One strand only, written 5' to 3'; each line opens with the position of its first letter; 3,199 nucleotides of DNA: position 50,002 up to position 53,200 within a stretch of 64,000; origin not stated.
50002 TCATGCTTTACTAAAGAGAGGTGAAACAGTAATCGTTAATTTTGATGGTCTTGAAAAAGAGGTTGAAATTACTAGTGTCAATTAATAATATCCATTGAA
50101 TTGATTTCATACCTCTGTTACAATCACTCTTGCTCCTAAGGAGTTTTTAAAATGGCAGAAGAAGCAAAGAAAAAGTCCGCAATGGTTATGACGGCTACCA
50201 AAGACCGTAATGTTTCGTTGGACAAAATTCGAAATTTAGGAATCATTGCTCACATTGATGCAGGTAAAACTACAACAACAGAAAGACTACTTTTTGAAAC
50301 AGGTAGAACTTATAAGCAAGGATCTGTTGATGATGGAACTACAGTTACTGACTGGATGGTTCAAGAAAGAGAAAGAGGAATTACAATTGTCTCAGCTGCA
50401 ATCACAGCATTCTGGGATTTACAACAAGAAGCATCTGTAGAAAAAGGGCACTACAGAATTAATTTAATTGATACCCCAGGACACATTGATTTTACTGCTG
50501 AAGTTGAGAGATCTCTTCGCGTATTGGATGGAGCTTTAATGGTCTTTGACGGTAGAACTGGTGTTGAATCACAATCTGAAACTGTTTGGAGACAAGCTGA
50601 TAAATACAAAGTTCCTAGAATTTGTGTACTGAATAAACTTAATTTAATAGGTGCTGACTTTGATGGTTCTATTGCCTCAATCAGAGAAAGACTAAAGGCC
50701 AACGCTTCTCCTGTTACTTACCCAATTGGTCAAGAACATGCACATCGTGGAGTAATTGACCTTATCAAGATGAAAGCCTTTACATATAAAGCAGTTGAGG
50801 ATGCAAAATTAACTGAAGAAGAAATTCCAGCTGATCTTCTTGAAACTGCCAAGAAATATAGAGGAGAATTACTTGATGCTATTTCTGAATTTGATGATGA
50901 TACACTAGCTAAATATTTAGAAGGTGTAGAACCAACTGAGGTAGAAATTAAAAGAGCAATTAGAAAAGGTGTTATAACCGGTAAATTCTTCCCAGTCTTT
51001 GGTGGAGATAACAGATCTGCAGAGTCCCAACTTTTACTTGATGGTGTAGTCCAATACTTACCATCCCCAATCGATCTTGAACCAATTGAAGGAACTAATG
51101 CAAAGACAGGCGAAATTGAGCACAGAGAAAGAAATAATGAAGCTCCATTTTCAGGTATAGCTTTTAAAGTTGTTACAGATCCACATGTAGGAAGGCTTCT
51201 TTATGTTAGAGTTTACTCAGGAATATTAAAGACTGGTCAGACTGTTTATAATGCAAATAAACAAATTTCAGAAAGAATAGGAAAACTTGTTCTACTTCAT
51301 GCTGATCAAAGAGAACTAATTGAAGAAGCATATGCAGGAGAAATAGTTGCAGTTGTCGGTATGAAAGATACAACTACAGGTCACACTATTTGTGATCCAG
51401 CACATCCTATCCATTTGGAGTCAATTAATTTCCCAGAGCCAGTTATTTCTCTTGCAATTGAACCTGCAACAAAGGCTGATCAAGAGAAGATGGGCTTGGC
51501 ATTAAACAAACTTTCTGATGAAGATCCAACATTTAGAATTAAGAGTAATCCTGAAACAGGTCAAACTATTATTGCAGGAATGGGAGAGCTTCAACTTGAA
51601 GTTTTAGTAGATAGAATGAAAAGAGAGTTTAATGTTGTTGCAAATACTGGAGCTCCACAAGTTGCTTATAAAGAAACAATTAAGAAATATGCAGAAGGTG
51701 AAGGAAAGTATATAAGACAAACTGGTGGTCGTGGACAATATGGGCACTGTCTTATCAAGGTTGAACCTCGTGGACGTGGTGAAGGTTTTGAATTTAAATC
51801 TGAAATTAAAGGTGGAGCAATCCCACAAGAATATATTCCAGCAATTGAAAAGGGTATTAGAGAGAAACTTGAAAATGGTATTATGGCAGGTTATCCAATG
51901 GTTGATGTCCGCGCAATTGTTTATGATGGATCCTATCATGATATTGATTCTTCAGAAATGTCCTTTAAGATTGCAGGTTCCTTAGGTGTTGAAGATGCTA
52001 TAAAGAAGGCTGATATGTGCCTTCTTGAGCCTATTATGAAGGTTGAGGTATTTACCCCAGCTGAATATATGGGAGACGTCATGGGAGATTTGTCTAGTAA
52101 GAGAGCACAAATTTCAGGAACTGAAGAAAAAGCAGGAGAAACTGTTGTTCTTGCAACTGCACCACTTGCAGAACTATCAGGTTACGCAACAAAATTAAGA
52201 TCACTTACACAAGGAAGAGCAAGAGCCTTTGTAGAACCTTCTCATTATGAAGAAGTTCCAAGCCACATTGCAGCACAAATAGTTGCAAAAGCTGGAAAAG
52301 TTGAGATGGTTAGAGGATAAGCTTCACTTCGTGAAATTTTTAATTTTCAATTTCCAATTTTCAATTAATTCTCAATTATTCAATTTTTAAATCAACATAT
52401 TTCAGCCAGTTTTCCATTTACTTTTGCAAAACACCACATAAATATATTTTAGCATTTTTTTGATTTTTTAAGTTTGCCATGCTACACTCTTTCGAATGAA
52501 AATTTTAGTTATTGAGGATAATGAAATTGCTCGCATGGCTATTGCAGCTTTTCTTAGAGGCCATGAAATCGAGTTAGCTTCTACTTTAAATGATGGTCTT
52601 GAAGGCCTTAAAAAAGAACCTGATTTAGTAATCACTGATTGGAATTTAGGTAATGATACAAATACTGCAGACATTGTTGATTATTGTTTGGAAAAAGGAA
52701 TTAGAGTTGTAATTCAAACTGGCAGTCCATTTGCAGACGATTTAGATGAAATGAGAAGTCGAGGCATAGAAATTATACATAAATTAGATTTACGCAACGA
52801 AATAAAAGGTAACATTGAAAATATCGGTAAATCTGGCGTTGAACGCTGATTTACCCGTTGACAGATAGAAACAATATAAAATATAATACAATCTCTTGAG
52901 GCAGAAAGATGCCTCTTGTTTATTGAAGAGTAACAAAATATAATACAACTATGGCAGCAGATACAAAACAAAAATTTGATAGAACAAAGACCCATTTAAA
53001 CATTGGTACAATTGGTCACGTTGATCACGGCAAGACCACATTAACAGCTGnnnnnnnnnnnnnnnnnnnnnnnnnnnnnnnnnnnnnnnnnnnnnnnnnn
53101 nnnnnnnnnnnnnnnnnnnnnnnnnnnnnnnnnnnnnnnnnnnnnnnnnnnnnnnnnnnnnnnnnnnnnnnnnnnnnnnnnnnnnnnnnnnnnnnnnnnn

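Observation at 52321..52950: Orphan CheY-like receiver domain inserted between fusA and tuf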

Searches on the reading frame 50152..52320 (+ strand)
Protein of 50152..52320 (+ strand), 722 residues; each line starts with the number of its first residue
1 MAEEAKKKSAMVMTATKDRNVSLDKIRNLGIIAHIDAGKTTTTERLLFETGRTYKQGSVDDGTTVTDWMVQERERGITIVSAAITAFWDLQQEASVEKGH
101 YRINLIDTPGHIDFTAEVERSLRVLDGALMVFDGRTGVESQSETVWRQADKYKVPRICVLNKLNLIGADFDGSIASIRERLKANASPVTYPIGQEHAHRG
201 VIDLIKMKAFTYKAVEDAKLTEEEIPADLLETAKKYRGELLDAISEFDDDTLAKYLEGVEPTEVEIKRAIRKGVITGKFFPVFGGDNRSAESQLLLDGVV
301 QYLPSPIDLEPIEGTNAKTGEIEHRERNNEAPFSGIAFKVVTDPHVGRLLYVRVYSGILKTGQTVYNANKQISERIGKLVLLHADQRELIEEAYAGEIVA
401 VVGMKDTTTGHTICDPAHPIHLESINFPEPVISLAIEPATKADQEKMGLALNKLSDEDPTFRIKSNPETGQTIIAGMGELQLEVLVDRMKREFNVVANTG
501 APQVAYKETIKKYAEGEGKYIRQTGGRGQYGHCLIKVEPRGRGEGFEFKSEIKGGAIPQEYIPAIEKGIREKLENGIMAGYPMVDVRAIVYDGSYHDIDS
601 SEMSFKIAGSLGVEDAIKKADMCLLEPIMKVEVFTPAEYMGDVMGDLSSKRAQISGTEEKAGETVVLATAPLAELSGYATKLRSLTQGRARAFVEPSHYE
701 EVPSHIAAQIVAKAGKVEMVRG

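Call 3: search_protein_families(library=pfam, proteins=[window:50152-52320:+], max_evalue=0.1)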
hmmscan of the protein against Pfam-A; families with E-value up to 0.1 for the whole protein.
window:50152-52320:+ (722 aa): 8 families
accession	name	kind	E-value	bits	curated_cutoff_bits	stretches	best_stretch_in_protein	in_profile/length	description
PF00009.33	GTP_EFTU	-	8.2e-51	172.7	26.5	1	25-239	2-177/188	Elongation factor Tu GTP binding domain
PF03764.24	EFG_IV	-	2.1e-44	150.6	24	1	502-620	1-120/121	Elongation factor G, domain IV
PF14492.12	EFG_III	-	4.7e-32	110.3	27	1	427-500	1-74/75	Elongation Factor G, domain III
PF00679.30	EFG_C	-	5.2e-27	94.2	27.9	1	624-709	2-88/89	Elongation factor G C-terminus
PF03144.31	GTP_EFTU_D2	-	4.2e-17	62.8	30.3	1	347-414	1-73/73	Elongation factor Tu domain 2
PF22042.2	EF-G_D2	-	4.2e-17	62.5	27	1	332-414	1-82/84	Elongation factor G domain 2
PF16658.11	RF3_C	-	2.2e-07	31.2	40.1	1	440-511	19-90/132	Class II release factor RF3, C-terminal domain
PF01926.29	MMR_HSR1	-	0.00019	22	21.9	1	92-162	37-113/113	50S ribosome-binding GTPase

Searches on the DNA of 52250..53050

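Call 85: search_rna_families(source=window, start=52250, end=53050, threshold=evalue, max_evalue=1)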
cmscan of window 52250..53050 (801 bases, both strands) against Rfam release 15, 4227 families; matches with E-value up to 1: 1.
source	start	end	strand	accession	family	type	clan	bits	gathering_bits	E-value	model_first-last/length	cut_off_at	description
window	52439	52495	-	RF01726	SAM-II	Cis-reg; riboswitch;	-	18.7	44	0.84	1-60/60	no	SAM-II riboswitch aptamer (SAM-II long loop)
